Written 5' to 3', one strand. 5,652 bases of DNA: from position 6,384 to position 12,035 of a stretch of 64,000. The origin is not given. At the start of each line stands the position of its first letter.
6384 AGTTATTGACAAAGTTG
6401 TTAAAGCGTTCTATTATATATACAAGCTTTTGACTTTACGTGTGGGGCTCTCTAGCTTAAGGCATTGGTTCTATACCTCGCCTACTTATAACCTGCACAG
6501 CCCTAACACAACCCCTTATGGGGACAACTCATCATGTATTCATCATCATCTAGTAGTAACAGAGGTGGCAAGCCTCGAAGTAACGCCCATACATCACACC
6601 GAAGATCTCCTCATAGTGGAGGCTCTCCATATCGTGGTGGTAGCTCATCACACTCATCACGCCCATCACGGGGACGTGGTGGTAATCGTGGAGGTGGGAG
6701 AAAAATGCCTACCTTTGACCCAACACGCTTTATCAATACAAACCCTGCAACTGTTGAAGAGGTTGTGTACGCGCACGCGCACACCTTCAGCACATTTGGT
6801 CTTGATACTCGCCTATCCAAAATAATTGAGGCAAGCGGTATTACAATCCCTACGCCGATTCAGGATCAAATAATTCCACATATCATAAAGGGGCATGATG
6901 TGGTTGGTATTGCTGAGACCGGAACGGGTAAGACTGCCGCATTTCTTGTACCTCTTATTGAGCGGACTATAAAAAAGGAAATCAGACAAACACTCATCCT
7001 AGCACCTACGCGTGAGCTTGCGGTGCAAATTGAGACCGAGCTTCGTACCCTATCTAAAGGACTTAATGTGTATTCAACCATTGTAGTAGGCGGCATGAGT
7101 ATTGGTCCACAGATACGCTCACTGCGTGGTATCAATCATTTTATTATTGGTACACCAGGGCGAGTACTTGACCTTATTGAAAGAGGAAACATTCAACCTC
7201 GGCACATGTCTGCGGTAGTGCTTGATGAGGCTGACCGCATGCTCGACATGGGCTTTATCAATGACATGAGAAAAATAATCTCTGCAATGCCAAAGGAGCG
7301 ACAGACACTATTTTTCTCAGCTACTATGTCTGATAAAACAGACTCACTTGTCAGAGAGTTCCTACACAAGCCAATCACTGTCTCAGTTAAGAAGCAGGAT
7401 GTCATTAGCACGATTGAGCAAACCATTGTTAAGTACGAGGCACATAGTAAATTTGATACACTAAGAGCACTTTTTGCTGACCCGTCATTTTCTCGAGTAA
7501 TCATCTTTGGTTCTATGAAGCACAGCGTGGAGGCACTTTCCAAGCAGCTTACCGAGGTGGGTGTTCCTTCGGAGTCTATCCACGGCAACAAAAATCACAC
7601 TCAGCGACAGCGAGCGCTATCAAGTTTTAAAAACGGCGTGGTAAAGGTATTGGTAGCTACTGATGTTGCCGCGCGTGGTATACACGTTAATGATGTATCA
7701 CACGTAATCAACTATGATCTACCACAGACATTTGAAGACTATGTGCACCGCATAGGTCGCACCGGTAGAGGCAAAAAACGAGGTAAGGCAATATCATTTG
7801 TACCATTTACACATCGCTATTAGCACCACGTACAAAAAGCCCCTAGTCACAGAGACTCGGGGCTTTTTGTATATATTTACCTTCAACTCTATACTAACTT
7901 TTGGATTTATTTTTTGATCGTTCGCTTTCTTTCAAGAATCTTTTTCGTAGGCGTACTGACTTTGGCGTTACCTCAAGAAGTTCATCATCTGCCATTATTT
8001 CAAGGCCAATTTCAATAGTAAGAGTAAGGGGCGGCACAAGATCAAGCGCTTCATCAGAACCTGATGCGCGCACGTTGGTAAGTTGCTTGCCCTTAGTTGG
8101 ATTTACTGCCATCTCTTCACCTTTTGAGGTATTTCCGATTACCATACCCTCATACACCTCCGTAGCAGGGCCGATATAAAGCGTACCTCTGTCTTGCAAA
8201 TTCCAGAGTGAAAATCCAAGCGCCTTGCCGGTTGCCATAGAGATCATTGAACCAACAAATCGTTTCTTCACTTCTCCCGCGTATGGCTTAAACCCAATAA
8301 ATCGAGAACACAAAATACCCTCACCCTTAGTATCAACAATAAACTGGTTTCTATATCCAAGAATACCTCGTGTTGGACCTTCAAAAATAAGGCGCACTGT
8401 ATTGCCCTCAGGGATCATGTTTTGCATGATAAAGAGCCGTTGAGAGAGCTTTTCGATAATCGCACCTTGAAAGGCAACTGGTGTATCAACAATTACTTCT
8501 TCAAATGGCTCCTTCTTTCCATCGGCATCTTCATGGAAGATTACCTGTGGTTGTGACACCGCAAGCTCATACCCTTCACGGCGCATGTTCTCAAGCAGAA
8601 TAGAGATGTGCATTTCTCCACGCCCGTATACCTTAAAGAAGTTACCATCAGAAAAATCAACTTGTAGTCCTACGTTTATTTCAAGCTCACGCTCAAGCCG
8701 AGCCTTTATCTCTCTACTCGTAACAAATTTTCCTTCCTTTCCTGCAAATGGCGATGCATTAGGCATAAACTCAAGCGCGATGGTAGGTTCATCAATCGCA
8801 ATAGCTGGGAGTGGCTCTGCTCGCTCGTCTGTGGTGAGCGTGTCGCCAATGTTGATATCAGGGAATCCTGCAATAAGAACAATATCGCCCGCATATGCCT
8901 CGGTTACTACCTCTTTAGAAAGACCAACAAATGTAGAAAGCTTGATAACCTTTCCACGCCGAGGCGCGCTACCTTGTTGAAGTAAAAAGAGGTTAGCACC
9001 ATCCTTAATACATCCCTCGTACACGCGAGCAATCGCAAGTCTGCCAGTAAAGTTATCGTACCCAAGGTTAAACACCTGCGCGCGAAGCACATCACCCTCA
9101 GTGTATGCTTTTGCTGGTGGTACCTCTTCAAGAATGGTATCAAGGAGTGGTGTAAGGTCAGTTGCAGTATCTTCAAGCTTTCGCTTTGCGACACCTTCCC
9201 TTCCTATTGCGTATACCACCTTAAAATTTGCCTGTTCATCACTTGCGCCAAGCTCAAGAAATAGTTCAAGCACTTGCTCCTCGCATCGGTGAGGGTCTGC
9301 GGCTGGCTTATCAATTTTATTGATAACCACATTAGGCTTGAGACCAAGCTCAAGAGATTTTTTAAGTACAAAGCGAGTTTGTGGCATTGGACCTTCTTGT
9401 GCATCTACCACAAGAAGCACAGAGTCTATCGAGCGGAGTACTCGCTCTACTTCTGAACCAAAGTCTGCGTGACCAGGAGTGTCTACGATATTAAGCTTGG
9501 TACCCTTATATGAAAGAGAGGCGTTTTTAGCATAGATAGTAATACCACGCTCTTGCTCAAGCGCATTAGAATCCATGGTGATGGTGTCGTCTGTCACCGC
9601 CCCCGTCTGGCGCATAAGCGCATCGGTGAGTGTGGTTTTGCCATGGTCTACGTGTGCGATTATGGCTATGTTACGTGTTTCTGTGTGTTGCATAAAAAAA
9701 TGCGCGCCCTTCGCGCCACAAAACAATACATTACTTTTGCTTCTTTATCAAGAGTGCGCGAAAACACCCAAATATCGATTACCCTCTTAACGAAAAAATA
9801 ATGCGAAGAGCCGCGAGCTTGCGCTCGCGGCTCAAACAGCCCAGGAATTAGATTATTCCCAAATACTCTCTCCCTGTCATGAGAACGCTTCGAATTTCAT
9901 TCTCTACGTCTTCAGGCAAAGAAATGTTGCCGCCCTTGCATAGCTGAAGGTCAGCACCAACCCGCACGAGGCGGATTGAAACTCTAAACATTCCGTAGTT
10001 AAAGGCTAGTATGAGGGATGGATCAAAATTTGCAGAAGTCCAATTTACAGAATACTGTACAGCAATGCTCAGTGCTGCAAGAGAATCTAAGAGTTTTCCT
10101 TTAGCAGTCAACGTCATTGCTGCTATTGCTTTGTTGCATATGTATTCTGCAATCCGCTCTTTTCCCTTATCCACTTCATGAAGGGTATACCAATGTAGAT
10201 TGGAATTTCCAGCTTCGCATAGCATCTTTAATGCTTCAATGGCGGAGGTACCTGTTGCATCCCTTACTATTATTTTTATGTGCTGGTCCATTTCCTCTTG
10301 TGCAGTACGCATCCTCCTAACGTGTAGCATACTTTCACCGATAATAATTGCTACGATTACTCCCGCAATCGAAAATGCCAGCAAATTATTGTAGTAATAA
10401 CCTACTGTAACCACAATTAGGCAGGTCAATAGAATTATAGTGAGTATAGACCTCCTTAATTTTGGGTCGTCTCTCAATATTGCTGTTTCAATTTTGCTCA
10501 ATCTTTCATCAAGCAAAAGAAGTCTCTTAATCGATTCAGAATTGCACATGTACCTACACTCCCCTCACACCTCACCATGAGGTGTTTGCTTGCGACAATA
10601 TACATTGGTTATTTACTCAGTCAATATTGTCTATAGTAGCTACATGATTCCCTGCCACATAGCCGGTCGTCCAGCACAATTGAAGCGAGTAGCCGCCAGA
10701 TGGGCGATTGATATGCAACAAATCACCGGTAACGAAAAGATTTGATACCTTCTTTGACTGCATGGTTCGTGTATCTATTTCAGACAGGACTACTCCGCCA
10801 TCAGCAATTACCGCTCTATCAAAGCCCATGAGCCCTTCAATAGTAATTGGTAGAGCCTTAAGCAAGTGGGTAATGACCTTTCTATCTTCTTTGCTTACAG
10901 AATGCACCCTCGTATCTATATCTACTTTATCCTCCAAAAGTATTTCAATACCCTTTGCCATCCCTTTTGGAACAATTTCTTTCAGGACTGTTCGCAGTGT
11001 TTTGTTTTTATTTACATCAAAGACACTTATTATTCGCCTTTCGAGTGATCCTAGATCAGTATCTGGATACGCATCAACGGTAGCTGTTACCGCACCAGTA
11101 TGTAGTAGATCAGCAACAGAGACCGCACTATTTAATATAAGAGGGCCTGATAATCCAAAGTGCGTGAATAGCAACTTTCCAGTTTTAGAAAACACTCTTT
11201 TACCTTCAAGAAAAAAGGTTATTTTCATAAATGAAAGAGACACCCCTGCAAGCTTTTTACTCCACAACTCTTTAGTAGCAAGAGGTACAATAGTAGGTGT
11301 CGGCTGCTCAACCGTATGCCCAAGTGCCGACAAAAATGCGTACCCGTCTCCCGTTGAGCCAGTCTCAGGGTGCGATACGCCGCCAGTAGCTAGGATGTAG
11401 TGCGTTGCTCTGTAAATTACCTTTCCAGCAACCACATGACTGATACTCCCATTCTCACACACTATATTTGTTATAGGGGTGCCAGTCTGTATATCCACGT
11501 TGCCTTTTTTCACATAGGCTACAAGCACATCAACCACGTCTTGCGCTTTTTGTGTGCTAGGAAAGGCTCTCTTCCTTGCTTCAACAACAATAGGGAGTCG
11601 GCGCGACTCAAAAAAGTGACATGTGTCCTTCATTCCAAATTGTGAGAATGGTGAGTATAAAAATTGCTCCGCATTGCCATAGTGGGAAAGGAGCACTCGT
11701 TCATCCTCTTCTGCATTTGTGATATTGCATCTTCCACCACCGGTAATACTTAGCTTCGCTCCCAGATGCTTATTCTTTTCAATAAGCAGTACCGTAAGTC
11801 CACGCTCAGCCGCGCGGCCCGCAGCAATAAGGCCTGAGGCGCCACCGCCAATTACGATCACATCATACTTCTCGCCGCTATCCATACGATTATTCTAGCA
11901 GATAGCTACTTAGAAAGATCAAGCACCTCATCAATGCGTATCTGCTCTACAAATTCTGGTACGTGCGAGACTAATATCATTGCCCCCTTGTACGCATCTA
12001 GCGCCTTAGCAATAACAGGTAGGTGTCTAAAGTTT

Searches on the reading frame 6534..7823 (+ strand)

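Call 33: search_protein_families(library=pfam, proteins=[window:6534-7823:+], max_evalue=0.0001)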
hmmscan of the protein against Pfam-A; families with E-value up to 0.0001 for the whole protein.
window:6534-7823:+ (429 aa): 3 families
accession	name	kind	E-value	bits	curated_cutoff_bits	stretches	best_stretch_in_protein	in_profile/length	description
PF00270.35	DEAD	-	1.8e-47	161.6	26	1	107-269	1-164/167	DEAD/DEAH box helicase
PF00271.37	Helicase_C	-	6.1e-30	104.2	23.5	1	306-413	2-109/110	Helicase conserved C-terminal domain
PF04851.21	ResIII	-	9.5e-07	29.3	22.5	1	123-266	26-163/164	Type III restriction enzyme, res subunit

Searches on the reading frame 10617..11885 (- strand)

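Call 33: search_protein_families(library=pfam, proteins=[window:10617-11885:-], max_evalue=0.0001)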
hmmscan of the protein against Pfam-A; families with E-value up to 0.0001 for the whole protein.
window:10617-11885:- (422 aa): 10 families
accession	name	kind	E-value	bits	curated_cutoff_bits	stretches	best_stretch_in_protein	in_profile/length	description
PF03486.20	HI0933_like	-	2e-73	247.3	50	1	8-413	2-243/244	HI0933-like protein Rossmann domain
PF22780.1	HI0933_like_1st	-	6.9e-28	98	27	1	197-359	2-164/165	HI0933-like protein barrel and H2TH domain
PF00890.30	FAD_binding_2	-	2.2e-14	53.9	20.4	1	8-56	1-49/414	FAD binding domain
PF12831.13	FAD_oxidored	-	7.2e-13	49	27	1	8-168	1-145/416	FAD dependent oxidoreductase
PF01266.30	DAO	-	1.4e-08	35.2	27.9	1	8-43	1-36/353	FAD dependent oxidoreductase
PF13738.12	Pyr_redox_3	-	2.2e-08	34.1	30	0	88-175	51-140/305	Pyridine nucleotide-disulphide oxidoreductase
PF13450.12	NAD_binding_8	-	3.6e-07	30.8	21.9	1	11-44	1-34/68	NAD(P)-binding Rossmann-like domain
PF07992.20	Pyr_redox_2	-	4.3e-07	30.1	26.1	1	7-171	1-111/291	Pyridine nucleotide-disulphide oxidoreductase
PF01134.28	GIDA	-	4.8e-06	26.3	22.1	0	8-44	1-37/391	Glucose inhibited division protein A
PF01494.25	FAD_binding_3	-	7.8e-05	22.5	22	0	6-40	1-35/349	FAD binding domain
